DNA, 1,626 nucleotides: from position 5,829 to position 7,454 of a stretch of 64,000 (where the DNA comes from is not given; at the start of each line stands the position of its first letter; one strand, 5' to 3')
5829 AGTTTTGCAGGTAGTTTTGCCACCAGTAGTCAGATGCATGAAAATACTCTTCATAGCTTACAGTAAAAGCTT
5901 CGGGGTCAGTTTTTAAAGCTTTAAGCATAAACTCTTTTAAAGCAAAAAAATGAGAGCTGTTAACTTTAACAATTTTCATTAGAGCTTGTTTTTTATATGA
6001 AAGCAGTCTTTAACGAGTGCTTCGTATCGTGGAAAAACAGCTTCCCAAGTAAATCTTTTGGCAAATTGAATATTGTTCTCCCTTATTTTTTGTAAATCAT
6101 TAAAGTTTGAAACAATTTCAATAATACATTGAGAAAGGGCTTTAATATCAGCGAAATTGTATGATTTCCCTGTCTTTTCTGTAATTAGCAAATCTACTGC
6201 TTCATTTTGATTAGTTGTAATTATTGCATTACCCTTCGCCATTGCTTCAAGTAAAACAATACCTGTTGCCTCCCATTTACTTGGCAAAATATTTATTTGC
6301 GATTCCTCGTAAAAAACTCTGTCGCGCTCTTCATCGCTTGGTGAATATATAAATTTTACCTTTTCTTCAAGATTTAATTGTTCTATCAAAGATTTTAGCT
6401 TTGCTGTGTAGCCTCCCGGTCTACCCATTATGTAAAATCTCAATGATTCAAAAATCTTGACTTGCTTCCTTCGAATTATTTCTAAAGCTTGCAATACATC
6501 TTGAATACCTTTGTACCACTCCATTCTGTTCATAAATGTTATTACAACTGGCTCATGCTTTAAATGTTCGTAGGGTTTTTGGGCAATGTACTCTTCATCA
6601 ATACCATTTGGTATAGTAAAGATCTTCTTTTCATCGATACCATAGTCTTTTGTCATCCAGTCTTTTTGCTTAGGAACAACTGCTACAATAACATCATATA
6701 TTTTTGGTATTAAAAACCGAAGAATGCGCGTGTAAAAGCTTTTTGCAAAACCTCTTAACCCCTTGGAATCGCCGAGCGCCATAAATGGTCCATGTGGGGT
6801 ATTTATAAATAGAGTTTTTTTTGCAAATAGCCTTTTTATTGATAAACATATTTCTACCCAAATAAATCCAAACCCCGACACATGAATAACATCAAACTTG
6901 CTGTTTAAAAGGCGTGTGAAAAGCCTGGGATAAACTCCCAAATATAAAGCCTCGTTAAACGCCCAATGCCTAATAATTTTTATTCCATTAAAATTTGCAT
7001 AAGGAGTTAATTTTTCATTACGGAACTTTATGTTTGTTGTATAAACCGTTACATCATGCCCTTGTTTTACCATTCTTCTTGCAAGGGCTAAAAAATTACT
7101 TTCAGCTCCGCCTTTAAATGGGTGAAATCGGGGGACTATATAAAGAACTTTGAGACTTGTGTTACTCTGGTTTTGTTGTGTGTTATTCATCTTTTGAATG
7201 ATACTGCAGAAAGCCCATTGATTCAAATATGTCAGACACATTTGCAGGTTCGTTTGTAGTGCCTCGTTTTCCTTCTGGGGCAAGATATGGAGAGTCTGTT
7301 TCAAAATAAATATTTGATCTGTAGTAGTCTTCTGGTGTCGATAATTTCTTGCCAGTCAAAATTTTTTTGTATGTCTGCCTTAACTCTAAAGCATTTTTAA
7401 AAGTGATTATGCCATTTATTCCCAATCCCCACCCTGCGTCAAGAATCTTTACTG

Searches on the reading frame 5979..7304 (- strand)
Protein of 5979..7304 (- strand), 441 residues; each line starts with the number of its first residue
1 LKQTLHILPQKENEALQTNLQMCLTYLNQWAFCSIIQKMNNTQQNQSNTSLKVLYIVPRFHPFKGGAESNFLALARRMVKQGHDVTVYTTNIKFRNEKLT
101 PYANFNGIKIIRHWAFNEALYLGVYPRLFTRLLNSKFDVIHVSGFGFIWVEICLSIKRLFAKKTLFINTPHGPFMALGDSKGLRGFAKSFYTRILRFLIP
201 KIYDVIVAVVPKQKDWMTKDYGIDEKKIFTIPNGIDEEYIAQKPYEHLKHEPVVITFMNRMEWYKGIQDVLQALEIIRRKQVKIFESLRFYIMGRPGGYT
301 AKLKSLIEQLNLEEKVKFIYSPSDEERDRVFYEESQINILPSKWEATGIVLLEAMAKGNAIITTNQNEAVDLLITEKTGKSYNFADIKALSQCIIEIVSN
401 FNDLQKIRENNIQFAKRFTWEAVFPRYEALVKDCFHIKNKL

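Call 18: search_protein_families(library=pfam, proteins=[window:5979-7304:-], max_evalue=0.00001)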
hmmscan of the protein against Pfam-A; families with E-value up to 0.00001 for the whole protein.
window:5979-7304:- (441 aa): 5 families
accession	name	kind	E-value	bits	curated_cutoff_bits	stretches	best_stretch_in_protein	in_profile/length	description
PF00534.26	Glycos_transf_1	-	7.6e-27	94.4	26.4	1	248-412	11-170/172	Glycosyl transferases group 1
PF13439.12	Glyco_transf_4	-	2.7e-24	86.5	28.5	1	65-238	2-169/170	Glycosyltransferase Family 4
PF13692.12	Glyco_trans_1_4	-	4.9e-19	69.4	27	1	254-400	3-142/142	Glycosyl transferases group 1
PF13579.12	Glyco_trans_4_4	-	5.2e-13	50.1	29.7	1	65-234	1-158/158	Glycosyl transferase 4-like domain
PF20706.3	GT4-conflict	-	6.4e-06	25.8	26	1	204-367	148-314/385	Family 4 Glycosyltransferase in conflict systems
